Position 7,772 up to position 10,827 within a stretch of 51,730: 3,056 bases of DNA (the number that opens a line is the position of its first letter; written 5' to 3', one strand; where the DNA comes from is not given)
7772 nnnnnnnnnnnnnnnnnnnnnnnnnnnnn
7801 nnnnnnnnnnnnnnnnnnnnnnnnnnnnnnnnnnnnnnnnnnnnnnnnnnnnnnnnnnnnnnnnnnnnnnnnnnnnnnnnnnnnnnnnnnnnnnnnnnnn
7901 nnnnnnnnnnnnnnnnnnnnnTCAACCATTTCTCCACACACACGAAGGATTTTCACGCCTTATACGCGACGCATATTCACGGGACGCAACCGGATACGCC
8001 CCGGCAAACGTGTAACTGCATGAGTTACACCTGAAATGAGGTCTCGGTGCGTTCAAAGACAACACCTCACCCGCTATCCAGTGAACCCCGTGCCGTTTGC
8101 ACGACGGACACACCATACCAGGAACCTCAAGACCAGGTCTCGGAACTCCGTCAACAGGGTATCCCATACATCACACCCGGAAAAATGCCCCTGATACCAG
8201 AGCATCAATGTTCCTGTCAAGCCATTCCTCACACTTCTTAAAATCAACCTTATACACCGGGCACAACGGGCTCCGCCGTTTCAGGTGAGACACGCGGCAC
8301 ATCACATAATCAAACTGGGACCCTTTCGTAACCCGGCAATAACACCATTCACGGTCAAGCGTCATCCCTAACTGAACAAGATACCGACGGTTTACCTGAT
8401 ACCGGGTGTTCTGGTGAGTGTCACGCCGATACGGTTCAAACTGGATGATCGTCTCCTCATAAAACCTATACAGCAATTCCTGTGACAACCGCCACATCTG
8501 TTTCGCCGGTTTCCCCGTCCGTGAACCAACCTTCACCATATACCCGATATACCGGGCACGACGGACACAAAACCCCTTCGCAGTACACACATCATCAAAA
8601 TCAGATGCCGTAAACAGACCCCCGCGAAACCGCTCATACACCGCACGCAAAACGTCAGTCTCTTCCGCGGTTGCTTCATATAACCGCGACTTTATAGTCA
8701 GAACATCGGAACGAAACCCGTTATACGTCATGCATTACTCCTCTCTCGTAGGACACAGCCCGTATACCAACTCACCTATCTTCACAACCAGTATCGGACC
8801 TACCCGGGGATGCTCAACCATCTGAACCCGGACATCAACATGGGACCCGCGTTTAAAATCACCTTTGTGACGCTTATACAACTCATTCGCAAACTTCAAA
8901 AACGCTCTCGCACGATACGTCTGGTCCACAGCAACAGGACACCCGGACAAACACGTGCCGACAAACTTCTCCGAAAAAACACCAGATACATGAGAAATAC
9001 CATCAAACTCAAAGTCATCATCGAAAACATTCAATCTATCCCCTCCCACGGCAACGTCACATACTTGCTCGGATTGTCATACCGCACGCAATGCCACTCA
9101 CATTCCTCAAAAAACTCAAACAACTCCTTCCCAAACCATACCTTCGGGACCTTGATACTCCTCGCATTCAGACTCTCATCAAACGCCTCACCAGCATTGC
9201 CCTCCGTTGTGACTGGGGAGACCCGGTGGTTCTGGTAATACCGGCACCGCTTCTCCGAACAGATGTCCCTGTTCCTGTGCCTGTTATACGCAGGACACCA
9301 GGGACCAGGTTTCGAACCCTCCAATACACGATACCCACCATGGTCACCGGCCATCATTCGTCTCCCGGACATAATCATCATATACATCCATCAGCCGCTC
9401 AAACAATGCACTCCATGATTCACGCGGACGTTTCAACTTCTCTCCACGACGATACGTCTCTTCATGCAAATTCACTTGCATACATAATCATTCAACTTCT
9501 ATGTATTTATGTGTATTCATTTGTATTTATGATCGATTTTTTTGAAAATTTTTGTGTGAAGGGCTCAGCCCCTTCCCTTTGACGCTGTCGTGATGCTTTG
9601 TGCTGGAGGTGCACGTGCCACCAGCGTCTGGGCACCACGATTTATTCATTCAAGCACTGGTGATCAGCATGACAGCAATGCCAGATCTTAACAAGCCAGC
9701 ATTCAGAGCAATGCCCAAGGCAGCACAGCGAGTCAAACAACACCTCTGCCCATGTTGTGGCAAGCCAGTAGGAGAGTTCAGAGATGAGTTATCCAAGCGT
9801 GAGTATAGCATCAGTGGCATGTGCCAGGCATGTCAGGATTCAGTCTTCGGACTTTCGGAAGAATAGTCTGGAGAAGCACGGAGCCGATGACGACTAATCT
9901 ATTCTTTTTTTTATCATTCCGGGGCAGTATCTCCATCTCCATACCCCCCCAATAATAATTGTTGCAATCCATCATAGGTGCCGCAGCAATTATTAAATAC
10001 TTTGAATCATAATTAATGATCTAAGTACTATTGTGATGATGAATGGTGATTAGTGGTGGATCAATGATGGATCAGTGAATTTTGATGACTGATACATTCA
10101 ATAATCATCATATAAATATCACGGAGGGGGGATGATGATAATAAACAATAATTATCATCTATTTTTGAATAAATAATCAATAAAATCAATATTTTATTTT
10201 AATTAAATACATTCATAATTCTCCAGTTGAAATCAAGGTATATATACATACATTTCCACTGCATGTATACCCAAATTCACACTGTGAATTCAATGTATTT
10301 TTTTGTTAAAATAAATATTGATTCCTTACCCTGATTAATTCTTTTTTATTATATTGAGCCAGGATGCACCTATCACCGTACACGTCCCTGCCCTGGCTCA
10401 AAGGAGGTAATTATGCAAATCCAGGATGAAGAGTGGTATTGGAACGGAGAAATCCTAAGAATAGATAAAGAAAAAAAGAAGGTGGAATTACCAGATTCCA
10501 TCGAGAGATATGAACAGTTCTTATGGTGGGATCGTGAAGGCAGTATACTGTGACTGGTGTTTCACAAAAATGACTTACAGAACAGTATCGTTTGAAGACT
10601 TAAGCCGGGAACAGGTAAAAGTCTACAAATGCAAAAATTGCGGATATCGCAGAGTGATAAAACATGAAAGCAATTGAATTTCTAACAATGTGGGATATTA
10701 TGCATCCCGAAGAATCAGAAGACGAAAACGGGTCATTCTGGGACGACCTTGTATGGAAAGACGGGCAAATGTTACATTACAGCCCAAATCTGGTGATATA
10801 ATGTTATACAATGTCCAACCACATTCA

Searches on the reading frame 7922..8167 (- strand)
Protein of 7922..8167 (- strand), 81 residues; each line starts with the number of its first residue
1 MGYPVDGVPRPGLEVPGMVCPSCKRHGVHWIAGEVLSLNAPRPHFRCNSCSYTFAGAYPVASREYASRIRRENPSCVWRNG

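Call 80: search_protein_families(library=pfam, proteins=[window:7922-8167:-], max_evalue=0.01)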
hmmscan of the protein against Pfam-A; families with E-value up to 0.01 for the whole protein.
window:7922-8167:- (81 aa): 3 families
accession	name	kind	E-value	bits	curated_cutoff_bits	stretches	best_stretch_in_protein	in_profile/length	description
PF23549.1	Zn_ribbon_GRF_2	-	0.00022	21.4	27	1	19-51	3-36/45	GRF-like zinc ribbon domain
PF12760.12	Zn_ribbon_IS1595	-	0.0048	17.3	25.4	1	17-53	18-46/46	Transposase zinc-ribbon domain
PF24273.1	TRASH_HVO_1752_C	-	0.0075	16.8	27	0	33-58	15-40/47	HVO_1752, C-terminal TRASH domain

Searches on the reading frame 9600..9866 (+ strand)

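Call 76: search_protein_families(library=pfam, proteins=[window:9600-9866:+], max_evalue=0.05)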
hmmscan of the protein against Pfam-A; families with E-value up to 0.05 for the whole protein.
window:9600-9866:+ (88 aa): 2 families
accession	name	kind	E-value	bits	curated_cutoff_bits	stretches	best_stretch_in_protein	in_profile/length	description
PF16919.11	PknG_rubred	-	0.0075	16.7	28.5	1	46-80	35-66/74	Protein kinase G rubredoxin domain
PF18912.6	DZR_2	-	0.027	14.8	27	0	44-79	33-56/56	Double zinc ribbon domain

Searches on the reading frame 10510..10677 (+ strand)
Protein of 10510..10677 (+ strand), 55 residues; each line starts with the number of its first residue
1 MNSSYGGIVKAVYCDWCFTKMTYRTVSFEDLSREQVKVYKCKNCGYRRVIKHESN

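Call 76: search_protein_families(library=pfam, proteins=[window:10510-10677:+], max_evalue=0.05)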
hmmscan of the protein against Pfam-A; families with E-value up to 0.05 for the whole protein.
window:10510-10677:+ (55 aa): 5 families
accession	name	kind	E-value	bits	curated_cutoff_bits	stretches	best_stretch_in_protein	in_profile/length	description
PF23477.1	zf_Tbcl_2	-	0.0061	16.7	27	0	10-21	25-36/37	Probable treble clef zinc finger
PF12773.13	DZR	-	0.0088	16.6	27.3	1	11-47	12-33/45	Double zinc ribbon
PF03604.18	Zn_ribbon_RPAB4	-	0.0096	16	24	1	39-51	18-30/32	DNA directed RNA polymerase, 7 kDa subunit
PF24292.1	DUF7479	-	0.022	15.3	27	1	11-46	2-38/60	Domain of unknown function (DUF7479)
PF23225.1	zf-C2H2_7th_ZNF462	-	0.036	14.3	27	1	36-49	2-15/42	Zinc finger protein 462, seventh C2H2 zinc finger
